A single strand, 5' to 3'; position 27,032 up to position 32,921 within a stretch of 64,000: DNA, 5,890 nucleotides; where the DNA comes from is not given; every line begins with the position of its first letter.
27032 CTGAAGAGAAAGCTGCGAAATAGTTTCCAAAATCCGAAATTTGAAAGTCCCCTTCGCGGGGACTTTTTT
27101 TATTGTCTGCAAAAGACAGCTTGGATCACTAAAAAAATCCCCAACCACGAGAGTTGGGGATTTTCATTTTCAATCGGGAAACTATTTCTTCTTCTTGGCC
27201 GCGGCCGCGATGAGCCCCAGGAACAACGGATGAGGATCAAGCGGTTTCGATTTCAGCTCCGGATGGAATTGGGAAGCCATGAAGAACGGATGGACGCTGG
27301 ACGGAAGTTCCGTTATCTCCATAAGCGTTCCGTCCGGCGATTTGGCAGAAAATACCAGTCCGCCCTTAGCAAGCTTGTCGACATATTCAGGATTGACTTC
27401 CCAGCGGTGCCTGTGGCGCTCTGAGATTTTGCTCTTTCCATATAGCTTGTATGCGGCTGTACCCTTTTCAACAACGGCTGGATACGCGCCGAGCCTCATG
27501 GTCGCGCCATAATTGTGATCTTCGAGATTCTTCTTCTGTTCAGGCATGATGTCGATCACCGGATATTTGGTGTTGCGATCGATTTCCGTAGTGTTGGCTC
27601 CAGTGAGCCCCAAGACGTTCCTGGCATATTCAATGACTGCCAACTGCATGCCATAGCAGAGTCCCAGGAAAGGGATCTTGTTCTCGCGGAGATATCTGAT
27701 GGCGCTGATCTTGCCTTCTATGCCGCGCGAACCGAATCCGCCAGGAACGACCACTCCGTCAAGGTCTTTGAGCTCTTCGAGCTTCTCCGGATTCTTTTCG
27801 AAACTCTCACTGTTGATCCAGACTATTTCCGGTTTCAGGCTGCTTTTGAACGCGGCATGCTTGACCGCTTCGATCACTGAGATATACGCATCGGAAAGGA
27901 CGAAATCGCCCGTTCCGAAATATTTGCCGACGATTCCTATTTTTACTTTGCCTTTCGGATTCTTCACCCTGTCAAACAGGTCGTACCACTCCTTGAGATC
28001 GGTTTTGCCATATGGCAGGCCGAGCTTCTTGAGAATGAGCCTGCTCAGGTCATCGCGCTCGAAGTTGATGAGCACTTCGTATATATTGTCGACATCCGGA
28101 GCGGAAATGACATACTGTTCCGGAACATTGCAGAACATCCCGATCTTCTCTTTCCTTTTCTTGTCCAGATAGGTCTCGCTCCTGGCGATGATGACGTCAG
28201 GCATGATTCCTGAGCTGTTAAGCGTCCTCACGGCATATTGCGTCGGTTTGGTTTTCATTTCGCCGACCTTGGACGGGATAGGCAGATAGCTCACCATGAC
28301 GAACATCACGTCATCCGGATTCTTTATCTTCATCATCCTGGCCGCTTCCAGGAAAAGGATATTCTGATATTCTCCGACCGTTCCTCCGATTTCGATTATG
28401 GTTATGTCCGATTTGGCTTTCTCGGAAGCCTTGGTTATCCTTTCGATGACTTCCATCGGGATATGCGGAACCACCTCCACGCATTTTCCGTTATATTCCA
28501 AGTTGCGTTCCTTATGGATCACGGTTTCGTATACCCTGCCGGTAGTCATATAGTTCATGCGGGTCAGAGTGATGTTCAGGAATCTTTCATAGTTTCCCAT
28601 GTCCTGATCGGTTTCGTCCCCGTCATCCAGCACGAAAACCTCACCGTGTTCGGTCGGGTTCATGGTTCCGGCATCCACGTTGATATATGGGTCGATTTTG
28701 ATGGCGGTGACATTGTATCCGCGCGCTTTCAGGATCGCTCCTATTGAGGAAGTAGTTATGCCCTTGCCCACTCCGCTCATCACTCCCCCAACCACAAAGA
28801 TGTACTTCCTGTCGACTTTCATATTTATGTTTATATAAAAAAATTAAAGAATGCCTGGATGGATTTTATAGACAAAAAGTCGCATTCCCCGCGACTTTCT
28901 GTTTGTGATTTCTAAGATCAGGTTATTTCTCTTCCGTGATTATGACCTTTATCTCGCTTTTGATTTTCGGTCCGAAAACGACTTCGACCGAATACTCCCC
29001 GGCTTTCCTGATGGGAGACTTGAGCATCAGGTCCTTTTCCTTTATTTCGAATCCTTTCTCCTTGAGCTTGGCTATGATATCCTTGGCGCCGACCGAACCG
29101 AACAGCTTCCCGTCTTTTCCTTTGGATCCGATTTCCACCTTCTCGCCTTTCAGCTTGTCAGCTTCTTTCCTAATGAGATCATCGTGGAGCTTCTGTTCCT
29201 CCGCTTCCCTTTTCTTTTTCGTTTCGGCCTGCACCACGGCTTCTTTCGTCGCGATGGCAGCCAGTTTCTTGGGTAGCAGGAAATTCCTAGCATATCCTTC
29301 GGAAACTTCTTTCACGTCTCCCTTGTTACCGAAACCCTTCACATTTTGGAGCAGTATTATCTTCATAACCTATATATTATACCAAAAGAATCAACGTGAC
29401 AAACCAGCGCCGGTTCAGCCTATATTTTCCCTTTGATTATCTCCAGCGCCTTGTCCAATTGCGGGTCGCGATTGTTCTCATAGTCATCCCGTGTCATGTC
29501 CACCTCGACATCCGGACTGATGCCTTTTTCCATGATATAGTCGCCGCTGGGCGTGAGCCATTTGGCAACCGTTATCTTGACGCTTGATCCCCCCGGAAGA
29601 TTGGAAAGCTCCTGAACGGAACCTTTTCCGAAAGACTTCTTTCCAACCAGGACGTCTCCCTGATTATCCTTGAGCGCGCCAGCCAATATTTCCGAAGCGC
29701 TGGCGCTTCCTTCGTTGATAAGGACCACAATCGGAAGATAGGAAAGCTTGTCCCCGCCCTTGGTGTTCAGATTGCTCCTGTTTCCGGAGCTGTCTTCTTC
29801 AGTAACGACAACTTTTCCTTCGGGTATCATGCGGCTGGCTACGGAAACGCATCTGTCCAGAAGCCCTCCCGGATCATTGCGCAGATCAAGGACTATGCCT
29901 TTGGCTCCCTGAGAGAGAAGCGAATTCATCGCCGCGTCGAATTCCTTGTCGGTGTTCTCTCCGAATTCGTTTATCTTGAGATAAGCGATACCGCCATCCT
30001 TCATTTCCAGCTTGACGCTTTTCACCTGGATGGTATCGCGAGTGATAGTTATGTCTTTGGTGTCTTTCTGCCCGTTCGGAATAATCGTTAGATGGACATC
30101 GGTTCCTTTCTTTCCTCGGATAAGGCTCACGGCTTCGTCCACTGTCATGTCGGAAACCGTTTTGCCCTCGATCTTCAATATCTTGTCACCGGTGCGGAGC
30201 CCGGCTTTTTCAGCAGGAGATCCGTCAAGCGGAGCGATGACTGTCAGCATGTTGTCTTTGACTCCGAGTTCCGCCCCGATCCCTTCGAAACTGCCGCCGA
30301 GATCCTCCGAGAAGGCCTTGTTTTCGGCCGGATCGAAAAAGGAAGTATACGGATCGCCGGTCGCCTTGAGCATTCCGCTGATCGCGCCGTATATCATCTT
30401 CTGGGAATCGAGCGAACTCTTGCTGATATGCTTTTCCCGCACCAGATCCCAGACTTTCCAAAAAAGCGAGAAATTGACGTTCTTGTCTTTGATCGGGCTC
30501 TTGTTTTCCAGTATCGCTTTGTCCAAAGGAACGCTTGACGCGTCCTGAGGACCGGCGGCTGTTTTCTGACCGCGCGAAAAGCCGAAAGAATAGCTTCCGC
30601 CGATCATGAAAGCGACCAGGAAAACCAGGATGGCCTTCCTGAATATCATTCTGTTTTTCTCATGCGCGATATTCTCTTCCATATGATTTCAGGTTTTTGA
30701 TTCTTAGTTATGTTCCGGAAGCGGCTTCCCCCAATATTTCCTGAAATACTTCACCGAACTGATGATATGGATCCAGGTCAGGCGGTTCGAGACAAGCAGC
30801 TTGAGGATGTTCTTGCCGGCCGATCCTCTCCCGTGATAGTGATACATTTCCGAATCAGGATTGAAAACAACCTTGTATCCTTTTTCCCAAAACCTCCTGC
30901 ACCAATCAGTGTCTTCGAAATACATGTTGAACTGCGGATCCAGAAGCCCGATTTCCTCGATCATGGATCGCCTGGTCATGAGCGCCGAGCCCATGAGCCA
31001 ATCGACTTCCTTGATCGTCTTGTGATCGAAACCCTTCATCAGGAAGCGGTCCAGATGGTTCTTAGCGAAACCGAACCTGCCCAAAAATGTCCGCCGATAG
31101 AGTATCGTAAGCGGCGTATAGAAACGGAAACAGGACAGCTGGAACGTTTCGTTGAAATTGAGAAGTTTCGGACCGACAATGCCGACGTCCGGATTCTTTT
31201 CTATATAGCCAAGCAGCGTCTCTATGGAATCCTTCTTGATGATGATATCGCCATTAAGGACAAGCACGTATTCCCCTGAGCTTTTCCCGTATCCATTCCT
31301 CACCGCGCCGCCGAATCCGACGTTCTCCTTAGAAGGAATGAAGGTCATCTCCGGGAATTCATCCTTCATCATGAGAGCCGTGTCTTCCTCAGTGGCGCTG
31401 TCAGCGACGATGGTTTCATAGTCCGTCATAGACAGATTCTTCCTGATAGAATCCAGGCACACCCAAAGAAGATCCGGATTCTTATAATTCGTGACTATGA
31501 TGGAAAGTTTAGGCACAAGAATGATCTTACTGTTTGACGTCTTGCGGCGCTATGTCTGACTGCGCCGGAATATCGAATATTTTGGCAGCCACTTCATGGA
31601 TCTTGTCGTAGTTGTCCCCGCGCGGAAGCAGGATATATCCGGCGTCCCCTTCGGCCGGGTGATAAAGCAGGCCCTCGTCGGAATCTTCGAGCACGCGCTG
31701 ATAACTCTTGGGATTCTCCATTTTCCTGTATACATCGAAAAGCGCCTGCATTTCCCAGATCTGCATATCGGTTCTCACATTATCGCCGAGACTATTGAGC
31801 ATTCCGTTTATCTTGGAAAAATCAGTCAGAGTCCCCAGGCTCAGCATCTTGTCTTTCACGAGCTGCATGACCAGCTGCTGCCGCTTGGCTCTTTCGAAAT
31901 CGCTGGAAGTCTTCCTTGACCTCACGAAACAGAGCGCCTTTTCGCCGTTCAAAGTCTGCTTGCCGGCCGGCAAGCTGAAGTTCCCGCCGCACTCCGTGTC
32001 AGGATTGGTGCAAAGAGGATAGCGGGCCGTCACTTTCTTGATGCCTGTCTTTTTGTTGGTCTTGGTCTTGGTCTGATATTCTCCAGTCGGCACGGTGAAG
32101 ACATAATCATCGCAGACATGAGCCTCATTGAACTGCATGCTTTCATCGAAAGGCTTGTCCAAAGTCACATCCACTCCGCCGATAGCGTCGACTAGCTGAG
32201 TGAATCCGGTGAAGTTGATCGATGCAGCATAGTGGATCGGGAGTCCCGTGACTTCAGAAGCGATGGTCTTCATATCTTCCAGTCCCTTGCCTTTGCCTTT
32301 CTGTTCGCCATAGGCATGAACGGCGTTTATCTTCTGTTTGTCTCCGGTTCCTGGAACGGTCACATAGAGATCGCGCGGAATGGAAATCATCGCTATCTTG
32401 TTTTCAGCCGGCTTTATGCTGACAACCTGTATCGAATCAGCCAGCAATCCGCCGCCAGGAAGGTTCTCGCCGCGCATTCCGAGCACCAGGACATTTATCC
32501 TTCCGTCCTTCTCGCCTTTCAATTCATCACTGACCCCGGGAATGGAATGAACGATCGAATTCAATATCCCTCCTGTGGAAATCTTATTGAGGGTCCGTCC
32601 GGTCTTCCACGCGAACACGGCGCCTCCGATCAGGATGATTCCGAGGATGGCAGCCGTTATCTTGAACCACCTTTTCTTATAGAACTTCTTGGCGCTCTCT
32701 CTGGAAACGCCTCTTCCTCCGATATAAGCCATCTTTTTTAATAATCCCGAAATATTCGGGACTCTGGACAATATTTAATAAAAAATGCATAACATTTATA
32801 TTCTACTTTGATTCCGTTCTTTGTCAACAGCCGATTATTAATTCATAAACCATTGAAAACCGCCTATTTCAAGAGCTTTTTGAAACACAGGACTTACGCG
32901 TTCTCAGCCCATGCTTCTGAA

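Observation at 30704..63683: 33 kb envelope glycosylation supercluster built around lipid-linked monosaccharide donors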

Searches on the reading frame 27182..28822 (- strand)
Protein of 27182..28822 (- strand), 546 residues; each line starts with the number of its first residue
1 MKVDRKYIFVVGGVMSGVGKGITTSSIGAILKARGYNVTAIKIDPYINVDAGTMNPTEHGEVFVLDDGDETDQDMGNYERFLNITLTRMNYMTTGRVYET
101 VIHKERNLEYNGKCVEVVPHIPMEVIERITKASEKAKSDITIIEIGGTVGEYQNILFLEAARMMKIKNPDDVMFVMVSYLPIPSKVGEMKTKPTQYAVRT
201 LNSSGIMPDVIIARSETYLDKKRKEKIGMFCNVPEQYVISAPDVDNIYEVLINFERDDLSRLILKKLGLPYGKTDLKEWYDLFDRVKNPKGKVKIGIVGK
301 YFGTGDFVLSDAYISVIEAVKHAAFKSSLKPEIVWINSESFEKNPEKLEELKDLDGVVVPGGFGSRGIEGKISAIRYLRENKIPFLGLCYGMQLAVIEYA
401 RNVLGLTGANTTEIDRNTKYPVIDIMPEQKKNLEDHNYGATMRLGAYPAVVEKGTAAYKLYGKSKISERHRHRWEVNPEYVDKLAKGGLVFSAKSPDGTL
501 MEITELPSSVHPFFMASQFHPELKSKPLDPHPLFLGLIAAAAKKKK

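Call 5: search_protein_families(library=pfam, proteins=[window:27182-28822:-], max_evalue=0.01)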
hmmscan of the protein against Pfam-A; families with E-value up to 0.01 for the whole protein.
window:27182-28822:- (546 aa): 4 families
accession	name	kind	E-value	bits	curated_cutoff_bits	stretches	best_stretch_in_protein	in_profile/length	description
PF06418.20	CTP_synth_N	-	1.3e-106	356.2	26.1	1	6-269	1-265/265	CTP synthase N-terminus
PF00117.34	GATase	-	8.9e-40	136.8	22.8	1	309-538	2-188/190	Glutamine amidotransferase class-I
PF01656.29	CbiA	-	3.2e-06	27.6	25.4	1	11-173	3-54/125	CobQ/CobB/MinD/ParA nucleotide binding domain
PF07722.19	Peptidase_C26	-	2.1e-05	24.8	20.5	1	375-522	98-219/219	Peptidase C26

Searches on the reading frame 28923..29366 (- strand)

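Call 92: search_protein_families(library=pfam, proteins=[window:28923-29366:-], max_evalue=0.001)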
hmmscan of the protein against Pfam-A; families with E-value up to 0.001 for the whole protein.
window:28923-29366:- (147 aa): 2 families
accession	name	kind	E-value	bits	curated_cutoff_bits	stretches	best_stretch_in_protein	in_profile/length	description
PF01281.25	Ribosomal_L9_N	-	1.1e-22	79.7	20.7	1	1-44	1-44/47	Ribosomal protein L9, N-terminal domain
PF03948.19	Ribosomal_L9_C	-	1e-18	68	23.2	1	67-144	5-85/86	Ribosomal protein L9, C-terminal domain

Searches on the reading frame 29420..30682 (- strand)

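Call 3: search_protein_families(library=pfam, proteins=[window:29420-30682:-], max_evalue=0.01)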
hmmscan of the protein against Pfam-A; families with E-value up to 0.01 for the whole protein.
window:29420-30682:- (420 aa): 6 families
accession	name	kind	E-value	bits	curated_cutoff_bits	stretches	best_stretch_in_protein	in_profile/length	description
PF03572.23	Peptidase_S41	-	1.8e-51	174.5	24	1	232-394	2-165/165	Peptidase family S41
PF17820.7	PDZ_6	-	1.2e-13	51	27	1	150-200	4-52/54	PDZ domain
PF00595.29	PDZ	-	4e-13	50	23.2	1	134-200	11-80/81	PDZ domain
PF13180.12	PDZ_2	-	9.1e-11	42.3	27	1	135-212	3-79/80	PDZ domain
PF22694.1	CtpB_N-like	-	1.4e-06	29.1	27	1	57-117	24-82/85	Activating protease CtpB N-terminal domain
PF14685.13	PDZ_Tricorn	-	0.0012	19.2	25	1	153-213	29-88/88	Tricorn protease PDZ domain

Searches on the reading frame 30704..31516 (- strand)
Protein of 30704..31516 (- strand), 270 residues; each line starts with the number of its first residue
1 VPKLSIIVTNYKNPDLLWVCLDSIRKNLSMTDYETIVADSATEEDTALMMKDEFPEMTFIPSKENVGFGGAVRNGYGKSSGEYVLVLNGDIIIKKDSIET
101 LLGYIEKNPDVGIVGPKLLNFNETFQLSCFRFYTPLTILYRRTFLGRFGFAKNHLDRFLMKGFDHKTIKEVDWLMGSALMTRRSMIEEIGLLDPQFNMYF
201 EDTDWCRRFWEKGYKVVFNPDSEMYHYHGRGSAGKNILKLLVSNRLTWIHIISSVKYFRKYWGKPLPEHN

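Call 3: search_protein_families(library=pfam, proteins=[window:30704-31516:-], max_evalue=0.01)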
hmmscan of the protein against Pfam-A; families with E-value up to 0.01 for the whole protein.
window:30704-31516:- (270 aa): 5 families
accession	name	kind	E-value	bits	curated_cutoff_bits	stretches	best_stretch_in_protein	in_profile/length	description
PF13641.12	Glyco_tranf_2_3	-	3.5e-19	70.2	27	1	2-248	1-227/230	Glycosyltransferase like family 2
PF00535.33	Glycos_transf_2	-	1.9e-18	67.4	23.3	1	5-128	1-126/168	Glycosyl transferase family 2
PF13632.12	Glyco_trans_2_3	-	1.4e-07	32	27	1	148-228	59-125/198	Glycosyl transferase family group 2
PF13712.12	Glyco_tranf_2_5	-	7.8e-06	26.2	27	1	71-228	44-189/210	Glycosyltransferase like family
PF13506.12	Glyco_transf_21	-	0.002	18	21.7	0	166-221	94-149/174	Glycosyl transferase family 21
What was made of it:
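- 30704..31516 (-): Soluble GT2 glycosyltransferase (270 aa, no TM helix). Pfam Glyco_tranf_2_3 3.5e-19 and Glycos_transf_2 1.9e-18 (call 3).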

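Call 79: search_protein_families(library=ncbifam, proteins=[window:30704-31516:-], max_evalue=0.00001)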
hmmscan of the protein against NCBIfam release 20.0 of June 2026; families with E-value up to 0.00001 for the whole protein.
window:30704-31516:- (270 aa): 11 families
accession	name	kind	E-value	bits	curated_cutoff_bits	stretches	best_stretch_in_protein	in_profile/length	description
TIGR03965.1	mycofact_glyco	equivalog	1.4e-12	47.3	280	1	2-228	74-282/467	mycofactocin biosynthesis glycosyltransferase MftF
TIGR01556.1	rhamnosyltran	subfamily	1.3e-11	44.2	200.55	1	13-230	4-204/281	rhamnosyltransferase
TIGR03937.1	PgaC_IcaA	equivalog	5.8e-11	42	422.3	1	2-114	45-159/407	poly-beta-1,6-N-acetyl-D-glucosamine synthase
NF041875.1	EPS_EpsD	equivalog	2.3e-10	40.4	370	1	4-116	1-115/325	exopolysaccharide biosynthesis glycosyltransferase EpsD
NF050050.1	ProtGlycPglI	equivalog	9.8e-09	35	500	1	1-106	1-109/306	GalNAc(5)-diNAcBac-PP-undecaprenol beta-1,3-glucosyltransferase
NF053739.1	GlytfEpsEBac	equivalog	1.7e-07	30.5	450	1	2-124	1-126/265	glycosyltransferase EpsE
TIGR04440.1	glyco_TIGR04440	domain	1.9e-07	31.1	70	1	3-122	1-123/215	TIGR00180 family glycosyltransferase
NF038299.1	EPS_HpsN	equivalog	6.9e-07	28.5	425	1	2-242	1-236/317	hormogonium polysaccharide biosynthesis glycosyltransferase HpsN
TIGR03111.1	glyc2_xrt_Gpos1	hypoth_equivalog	1.7e-06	27.1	363.95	1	1-124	48-175/439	TIGR03111 family XrtG-associated glycosyltransferase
TIGR04242.1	nodulat_NodC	equivalog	3e-06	26.5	550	1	1-119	47-169/395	chitooligosaccharide synthase NodC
NF007482.0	PRK10073.1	equivalog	5.1e-06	25.7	423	1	2-107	6-112/334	glycosyltransferase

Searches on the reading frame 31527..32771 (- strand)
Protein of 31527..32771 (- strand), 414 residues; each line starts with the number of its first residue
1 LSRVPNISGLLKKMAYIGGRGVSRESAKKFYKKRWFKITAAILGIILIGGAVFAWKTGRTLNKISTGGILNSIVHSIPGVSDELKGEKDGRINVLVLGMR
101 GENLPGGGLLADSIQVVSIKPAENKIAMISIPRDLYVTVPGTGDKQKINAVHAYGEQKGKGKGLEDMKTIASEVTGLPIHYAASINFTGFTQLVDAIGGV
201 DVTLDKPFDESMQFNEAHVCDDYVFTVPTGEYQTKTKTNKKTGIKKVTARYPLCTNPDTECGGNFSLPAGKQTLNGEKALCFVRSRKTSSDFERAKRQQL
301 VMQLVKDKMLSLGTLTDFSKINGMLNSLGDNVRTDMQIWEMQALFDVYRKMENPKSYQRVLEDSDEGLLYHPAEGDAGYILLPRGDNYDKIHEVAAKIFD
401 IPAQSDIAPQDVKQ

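Call 3: search_protein_families(library=pfam, proteins=[window:31527-32771:-], max_evalue=0.01)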
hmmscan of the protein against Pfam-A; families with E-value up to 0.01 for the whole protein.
window:31527-32771:- (414 aa): 1 family
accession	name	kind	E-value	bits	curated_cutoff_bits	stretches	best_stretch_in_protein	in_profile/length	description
PF03816.19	LytR_cpsA_psr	-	7.9e-34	117.4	24.6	1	111-310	2-149/150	LytR_cpsA_psr family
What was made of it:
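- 31527..32771 (-): LCP (LytR-CpsA-Psr) glycopolymer-to-peptidoglycan transferase with one N-terminal TM helix. Pfam LytR_cpsA_psr 7.9e-34 (call 3).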

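Call 79: search_protein_families(library=ncbifam, proteins=[window:31527-32771:-], max_evalue=0.00001)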
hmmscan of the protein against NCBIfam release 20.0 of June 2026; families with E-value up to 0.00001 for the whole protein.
window:31527-32771:- (414 aa): 4 families
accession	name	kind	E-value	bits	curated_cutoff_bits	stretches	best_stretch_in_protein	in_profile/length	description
NF006897.1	PRK09379.1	equivalog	5.9e-33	114.4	441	2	32-210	1-169/298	polyisoprenyl-teichoic acid--peptidoglycan teichoic acid transferase TagU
TIGR00350.1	lytR_cpsA_psr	domain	3.7e-27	95.5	62.3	2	111-211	3-99/152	LCP family glycopolymer transferase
NF051849.1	LCP_trans_Cps2A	equivalog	1.4e-24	87.2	650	2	116-213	246-340/477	LCP family glycopolymer transferase CpsA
NF047591.1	ligase_LytR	equivalog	1.8e-22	80.1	450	2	111-230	80-194/336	glycopolymer--peptidoglycan transferase LytR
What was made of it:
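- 31527..32771 (-): TIGR00350 95.5 bits against a cutoff of 62.3; TagU-like 5.9e-33 (call 79).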
